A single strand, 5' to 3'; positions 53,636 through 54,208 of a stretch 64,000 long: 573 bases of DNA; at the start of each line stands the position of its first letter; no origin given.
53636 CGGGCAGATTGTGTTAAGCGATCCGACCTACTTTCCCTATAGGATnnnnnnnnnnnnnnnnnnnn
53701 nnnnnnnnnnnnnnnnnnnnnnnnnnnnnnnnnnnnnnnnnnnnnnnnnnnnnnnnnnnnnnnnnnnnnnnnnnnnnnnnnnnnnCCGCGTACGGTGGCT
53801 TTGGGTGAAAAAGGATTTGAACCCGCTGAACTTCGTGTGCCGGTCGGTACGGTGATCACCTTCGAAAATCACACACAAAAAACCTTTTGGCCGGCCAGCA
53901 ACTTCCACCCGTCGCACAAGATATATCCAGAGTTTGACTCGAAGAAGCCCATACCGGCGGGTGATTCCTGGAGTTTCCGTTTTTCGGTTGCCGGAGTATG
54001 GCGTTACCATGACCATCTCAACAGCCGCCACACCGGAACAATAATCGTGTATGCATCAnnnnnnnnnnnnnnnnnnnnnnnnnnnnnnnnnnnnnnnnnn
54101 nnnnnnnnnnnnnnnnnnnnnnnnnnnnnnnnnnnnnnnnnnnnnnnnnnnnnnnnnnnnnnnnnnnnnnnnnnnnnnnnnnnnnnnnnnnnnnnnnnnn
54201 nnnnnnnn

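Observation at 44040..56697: Four paralogs carry an N-terminal cupredoxin-like domain with an H...H-D-H signature instead of the blue-copper Cys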

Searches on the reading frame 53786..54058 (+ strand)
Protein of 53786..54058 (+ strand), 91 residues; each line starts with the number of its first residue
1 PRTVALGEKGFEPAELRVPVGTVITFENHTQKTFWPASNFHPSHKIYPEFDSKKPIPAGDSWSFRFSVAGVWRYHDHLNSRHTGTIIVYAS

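Call 16: search_solved_structures(query=A3, max_evalue=1, show_alignments=5)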
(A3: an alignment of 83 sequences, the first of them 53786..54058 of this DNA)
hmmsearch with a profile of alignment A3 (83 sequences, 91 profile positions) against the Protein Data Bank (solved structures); distinct sequences matched with E-value up to 1: 196 (the best 60 are shown).
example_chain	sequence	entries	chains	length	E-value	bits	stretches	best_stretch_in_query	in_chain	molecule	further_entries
6hbe_A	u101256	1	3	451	1.2e-07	35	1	2-90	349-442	Copper-containing nitrite reductase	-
9cck_A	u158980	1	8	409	2.7e-07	33.9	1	9-88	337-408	Copper-containing nitrite reductase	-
1sfd_A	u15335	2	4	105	1.8e-06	31.2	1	3-88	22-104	Amicyanin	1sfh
1sf3_A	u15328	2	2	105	2.8e-06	30.6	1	3-88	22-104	Amicyanin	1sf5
4p5r_A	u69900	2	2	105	3.8e-06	30.2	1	3-88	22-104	Amicyanin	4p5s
2qdv_A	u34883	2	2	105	6.7e-06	29.4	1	3-88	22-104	Amicyanin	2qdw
1mda_A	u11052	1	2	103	7.3e-06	29.3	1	3-88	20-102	AMICYANIN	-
1aac_A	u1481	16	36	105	7.7e-06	29.2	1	3-88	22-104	AMICYANIN | PROTEIN (AMICYANIN)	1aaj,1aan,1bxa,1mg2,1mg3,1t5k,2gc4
2idt_A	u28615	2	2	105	1.1e-05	28.7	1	3-88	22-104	Amicyanin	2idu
2gb2_A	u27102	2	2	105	1.1e-05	28.7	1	3-88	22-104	Amicyanin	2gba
3rym_A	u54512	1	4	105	1.3e-05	28.5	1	3-88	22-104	Amicyanin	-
2idq_A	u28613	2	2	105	1.4e-05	28.4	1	3-88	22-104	Amicyanin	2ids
3ie9_A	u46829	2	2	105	1.7e-05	28.1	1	3-88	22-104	Amicyanin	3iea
3ply_A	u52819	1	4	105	5e-05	26.6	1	3-88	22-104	Amicyanin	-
2plt_A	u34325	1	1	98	0.00037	23.8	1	10-88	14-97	PLASTOCYANIN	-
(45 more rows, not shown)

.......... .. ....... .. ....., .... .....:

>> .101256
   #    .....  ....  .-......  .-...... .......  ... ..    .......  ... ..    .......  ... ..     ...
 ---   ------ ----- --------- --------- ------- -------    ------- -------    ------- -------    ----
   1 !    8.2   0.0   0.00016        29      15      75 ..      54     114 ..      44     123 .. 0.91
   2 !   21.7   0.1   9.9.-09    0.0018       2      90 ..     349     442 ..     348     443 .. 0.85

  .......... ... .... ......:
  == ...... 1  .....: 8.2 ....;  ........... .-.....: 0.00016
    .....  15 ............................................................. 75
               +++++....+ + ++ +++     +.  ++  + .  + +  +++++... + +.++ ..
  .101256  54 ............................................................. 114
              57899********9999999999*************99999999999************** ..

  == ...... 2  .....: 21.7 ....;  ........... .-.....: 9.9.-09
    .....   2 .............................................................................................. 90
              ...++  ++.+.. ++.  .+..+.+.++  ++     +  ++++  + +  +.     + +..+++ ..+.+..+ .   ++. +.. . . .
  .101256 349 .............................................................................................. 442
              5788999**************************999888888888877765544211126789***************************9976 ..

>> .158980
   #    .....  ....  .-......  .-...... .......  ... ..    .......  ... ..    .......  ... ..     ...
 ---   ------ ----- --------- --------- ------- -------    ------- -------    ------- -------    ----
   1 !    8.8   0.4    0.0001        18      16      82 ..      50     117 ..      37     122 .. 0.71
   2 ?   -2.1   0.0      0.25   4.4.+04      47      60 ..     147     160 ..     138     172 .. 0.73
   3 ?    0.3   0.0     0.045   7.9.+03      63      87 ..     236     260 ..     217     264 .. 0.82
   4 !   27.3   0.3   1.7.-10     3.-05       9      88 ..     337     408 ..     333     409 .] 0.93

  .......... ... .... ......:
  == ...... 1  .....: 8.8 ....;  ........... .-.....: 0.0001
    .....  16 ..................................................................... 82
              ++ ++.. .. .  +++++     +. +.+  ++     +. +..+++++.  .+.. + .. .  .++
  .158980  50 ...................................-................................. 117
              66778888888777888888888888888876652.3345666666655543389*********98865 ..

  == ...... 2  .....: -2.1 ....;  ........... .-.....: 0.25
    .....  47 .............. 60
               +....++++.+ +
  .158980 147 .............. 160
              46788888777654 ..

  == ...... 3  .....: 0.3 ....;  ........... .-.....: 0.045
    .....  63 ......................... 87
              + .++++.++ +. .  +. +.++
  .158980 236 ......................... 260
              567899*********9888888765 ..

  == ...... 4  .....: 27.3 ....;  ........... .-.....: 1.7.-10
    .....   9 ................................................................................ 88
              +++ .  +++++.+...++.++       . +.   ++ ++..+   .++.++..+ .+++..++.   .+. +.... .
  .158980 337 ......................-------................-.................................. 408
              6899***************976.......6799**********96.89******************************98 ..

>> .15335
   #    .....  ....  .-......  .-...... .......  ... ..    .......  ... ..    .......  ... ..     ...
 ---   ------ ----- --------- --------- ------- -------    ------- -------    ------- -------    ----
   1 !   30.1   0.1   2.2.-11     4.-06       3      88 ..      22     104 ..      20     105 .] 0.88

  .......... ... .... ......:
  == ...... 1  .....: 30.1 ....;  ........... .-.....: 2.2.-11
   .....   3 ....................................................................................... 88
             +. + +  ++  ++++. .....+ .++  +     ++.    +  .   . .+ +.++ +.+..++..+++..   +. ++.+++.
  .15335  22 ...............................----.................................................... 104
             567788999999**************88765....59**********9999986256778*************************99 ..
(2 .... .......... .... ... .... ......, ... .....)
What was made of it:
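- Profile hits to NiR cupredoxin domains and amicyanin at E 1e-7 to 2e-6 (call 16).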

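Call 22: predict_structure(alignment_id=A3)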
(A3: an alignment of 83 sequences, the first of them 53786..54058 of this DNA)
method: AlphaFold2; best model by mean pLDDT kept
length: 91 residues; sequences in the alignment: 83
mean_pLDDT: 91.6   pTM: 0.83
mean pLDDT of the five models: 91.6, 91.5, 90.7, 89.3, 89.1
residues with pLDDT >= 90: 69; 70-90: 17; 50-70: 5; < 50: 0
segments of 3 or more residues with pLDDT < 50: none
pLDDT, mean of each block of 10 residues (from residue 1): 93 97 97 89 73 93 96 92 95 80
secondary structure, 60 per line:
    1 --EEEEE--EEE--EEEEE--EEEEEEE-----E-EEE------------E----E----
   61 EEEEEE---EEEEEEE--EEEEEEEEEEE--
elements in order: E3-7 E10-12 E15-19 E22-28 E36-38 E61-66 E70-76 E79-89
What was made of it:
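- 53792..54052 (+): W domain of paralog 12 (ORF 53681-55159); this is the copy that was modelled. AF2 pLDDT 91.6 (call 22).
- On Cupredoxin fold (superfamily): AF2 pLDDT 91.6 with 8 strands (call 22).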

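Call 24: search_protein_representatives(alignment_id=A3)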
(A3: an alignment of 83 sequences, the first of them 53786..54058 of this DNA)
Query: 83 sequences, 91 profile positions. Proteins with E-value up to 0.001 (for the whole library): 10339; up to 1e-10: 4639; up to 1e-30: 228. The best 150 are listed.
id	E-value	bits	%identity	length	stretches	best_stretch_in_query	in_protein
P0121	1.9e-65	233.1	-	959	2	3-90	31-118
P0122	4.1e-62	222.5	-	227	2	3-90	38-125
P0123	1.6e-59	214.2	-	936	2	2-90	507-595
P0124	1.1e-55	201.9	-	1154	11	5-90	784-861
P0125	2.4e-49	181.6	-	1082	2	2-88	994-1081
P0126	5.1e-48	177.3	-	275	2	2-90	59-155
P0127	1.3e-43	163.2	-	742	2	2-80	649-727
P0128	2.2e-42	159.3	-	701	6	3-89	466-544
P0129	7.2e-42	157.6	-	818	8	3-90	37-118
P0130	2.0e-41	156.1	-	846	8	3-90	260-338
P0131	1.0e-40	153.9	-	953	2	3-89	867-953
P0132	1.9e-40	153.0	-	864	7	4-89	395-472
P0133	4.5e-40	151.8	-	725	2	3-82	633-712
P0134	5.6e-40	151.5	-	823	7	3-89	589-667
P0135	5.7e-40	151.5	-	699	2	3-83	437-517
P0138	3.7e-37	142.5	-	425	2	2-82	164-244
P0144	5.9e-35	135.4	-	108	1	3-89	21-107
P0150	3.8e-34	132.8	-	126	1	2-89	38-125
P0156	1.7e-33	130.7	-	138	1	2-89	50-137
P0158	2.8e-33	130.0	-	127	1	2-90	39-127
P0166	6.6e-33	128.8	-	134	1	3-89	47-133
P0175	9.8e-33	128.3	-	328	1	2-90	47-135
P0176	1.1e-32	128.2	-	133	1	2-90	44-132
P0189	1.4e-32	127.8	-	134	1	2-88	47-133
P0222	6.8e-32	125.6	-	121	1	3-89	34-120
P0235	1.1e-31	125.0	-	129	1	2-89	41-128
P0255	1.7e-31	124.4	-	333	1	2-90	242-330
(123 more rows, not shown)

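Call 26: search_protein_families(library=pfam, proteins=[P0121, P0123, P0125, P0127, P0131, P0135, P0138, P0175, P0124, P0255], max_evalue=0.001)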
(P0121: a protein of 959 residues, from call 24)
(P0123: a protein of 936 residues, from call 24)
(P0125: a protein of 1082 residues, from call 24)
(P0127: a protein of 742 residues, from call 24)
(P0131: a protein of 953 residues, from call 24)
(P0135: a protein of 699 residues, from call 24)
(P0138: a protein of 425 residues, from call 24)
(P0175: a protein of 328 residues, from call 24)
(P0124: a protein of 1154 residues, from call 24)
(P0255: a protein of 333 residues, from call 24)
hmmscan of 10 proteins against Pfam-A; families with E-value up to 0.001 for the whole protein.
P0121 (959 aa): 2 families
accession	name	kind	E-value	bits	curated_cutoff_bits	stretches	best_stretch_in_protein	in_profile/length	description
PF13473.12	Cupredoxin_1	-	1.1e-18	67.5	27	2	9-116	2-104/104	Cupredoxin-like domain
PF00127.26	Copper-bind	-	0.00033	21.4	21.2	0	539-611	14-89/99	Copper binding proteins, plastocyanin/azurin family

P0123 (936 aa): 1 family
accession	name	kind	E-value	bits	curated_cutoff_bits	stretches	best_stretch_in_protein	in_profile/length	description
PF13473.12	Cupredoxin_1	-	4.4e-12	46.4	27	2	503-593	19-104/104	Cupredoxin-like domain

P0125 (1082 aa): 2 families
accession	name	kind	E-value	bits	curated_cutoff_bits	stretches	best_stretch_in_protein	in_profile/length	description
PF13473.12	Cupredoxin_1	-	6.2e-12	45.9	27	1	991-1081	20-104/104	Cupredoxin-like domain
PF00127.26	Copper-bind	-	2e-08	35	21.2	0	871-949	13-83/99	Copper binding proteins, plastocyanin/azurin family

P0127 (742 aa): 3 families
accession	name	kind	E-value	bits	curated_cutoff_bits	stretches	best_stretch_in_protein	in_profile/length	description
PF00041.27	fn3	-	2.5e-05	24.8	25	1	258-341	3-83/84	Fibronectin type III domain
PF13473.12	Cupredoxin_1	-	0.00057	20.3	27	0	469-554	21-100/104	Cupredoxin-like domain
PF00127.26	Copper-bind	-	0.00084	20.2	21.2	0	658-680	14-36/99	Copper binding proteins, plastocyanin/azurin family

P0131 (953 aa): 7 families
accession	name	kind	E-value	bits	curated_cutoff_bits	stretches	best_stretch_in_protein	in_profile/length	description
PF00041.27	fn3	-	1.1e-27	96.5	25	3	133-220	4-68/84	Fibronectin type III domain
PF16656.11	Pur_ac_phosph_N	-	7e-15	55.8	30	1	139-229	10-84/93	Purple acid Phosphatase, N-terminal domain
PF10179.15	NDNF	-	8.6e-08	32.7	27.3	0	198-229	86-117/127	Neuron-derived neurotrophic factor, first Fn(III) domain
PF25788.1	Ig_Rha78A_N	-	1.1e-07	32.5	27.4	0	610-706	13-101/105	Rha78A-like, N-terminal immunoglobulin domain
PF00127.26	Copper-bind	-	4e-07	30.8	21.2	0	874-938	13-82/99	Copper binding proteins, plastocyanin/azurin family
PF01471.23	PG_binding_1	-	2.1e-05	25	23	1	736-781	4-43/57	Putative peptidoglycan binding domain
PF13473.12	Cupredoxin_1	-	0.00011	22.6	27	0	8-60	3-56/104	Cupredoxin-like domain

P0135 (699 aa): 0 families

P0138 (425 aa): 0 families

P0175 (328 aa): 1 family
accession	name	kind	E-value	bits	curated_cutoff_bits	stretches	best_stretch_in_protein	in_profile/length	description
PF13473.12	Cupredoxin_1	-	3.8e-05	24.1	27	1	45-133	21-104/104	Cupredoxin-like domain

P0124 (1154 aa): 3 families
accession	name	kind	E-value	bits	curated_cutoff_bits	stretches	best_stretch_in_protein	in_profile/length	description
PF13473.12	Cupredoxin_1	-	8.8e-81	267.1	27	8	783-859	25-104/104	Cupredoxin-like domain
PF00127.26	Copper-bind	-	1.3e-61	205.6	21.2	7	989-1060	12-98/99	Copper binding proteins, plastocyanin/azurin family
PF13620.12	CarboxypepD_reg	-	1.1e-05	26.1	32.3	0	488-524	15-53/82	Carboxypeptidase regulatory-like domain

P0255 (333 aa): 1 family
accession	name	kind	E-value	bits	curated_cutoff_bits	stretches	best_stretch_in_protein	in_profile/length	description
PF13473.12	Cupredoxin_1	-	3.9e-06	27.3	27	0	232-326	13-102/104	Cupredoxin-like domain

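Call 36: list_cluster_members(proteins=[P0144, P0150, P0156, P0158, P0166, P0176, P0189, P0222, P0235, P0001])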
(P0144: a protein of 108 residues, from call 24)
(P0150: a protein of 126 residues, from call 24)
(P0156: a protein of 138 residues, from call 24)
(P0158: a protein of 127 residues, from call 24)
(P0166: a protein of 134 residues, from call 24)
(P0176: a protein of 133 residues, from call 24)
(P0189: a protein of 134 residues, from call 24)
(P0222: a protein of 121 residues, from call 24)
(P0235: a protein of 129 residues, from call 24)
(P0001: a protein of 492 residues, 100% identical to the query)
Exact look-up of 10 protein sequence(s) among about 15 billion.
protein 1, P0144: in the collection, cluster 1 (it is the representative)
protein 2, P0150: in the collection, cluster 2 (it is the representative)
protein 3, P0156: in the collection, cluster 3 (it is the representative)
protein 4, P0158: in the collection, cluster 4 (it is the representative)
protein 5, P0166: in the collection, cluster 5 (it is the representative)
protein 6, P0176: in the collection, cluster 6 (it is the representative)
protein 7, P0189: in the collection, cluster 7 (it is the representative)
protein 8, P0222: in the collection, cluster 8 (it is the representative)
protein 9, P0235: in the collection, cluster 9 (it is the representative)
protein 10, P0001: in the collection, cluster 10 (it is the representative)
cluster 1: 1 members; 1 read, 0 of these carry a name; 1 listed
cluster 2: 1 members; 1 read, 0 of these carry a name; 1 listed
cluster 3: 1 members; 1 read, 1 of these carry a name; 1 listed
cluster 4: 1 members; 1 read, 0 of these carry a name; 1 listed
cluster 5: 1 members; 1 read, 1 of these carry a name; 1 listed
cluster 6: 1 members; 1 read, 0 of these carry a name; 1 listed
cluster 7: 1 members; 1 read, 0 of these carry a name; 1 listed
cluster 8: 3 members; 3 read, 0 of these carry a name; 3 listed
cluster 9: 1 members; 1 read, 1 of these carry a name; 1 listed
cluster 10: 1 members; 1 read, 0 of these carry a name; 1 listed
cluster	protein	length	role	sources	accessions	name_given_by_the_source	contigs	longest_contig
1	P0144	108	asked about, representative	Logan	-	-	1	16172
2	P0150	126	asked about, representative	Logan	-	-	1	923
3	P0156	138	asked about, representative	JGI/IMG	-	plastocyanin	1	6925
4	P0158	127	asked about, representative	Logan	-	-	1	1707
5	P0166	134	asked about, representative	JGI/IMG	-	plastocyanin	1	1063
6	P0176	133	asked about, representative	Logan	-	-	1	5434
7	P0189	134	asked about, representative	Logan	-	-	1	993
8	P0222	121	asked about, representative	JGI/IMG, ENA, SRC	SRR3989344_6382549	-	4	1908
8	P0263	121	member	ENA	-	-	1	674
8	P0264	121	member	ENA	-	-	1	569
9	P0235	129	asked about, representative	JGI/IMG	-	plastocyanin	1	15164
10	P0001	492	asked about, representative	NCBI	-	-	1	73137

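Call 46: find_encoding_contigs(protein=P0144, flank=8000, max_places=2)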
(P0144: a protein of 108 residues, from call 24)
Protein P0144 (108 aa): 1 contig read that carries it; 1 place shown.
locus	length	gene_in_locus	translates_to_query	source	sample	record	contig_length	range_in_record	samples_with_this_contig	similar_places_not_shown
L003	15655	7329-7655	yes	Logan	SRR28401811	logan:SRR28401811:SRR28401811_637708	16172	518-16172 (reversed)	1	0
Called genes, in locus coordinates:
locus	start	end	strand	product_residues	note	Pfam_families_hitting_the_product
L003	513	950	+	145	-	-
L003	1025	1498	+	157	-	-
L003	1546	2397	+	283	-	-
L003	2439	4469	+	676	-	-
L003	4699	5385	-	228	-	-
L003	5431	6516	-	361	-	-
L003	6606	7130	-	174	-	PF00588:SpoU_methylase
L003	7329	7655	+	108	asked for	PF13473:Cupredoxin_1 (weak)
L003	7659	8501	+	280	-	-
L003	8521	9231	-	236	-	PF01255:Prenyltransf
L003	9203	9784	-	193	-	PF01894:YjbQ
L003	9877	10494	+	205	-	PF04542:Sigma70_r2, PF08281:Sigma70_r4_2, PF04545:Sigma70_r4 (weak)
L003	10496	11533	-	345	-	PF00348:polyprenyl_synt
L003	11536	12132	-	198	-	PF01966:HD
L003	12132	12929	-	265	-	PF13489:Methyltransf_23, PF01209:Ubie_methyltran, PF08241:Methyltransf_11, PF08242:Methyltransf_12, PF13649:Methyltransf_25, PF13847:Methyltransf_31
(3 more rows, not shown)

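Call 47: find_encoding_contigs(protein=P0235, flank=8000, max_places=2)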
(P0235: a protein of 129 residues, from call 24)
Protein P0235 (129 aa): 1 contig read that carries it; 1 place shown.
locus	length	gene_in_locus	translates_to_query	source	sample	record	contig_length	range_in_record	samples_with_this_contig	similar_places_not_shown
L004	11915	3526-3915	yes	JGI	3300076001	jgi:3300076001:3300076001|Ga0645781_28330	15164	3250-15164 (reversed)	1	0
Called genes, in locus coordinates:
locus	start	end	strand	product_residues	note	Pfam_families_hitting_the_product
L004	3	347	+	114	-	?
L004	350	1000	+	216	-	PF10648:Gmad2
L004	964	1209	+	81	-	PF10646:Germane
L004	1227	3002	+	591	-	PF01019:G_glu_transpept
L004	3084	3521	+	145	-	PF13473:Cupredoxin_1, PF07731:Cu-oxidase_2 (faint), PF00127:Copper-bind (weak)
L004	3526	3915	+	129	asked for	PF13473:Cupredoxin_1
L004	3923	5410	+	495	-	PF03116:NQR2_RnfD_RnfE, PF00175:NAD_binding_1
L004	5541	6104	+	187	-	-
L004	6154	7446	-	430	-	PF01071:GARS_A (weak), PF02655:ATP-grasp_3 (faint), PF07478:Dala_Dala_lig_C (weak), PF13535:ATP-grasp_4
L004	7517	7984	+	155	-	PF11969:DcpS_C, PF01230:HIT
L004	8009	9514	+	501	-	PF01523:PmbA_TldD_1st, PF19290:PmbA_TldD_2nd (weak), PF19289:PmbA_TldD_3rd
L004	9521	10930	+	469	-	PF19289:PmbA_TldD_3rd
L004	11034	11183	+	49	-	-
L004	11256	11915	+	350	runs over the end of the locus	PF02826:2-Hacid_dh_C (weak)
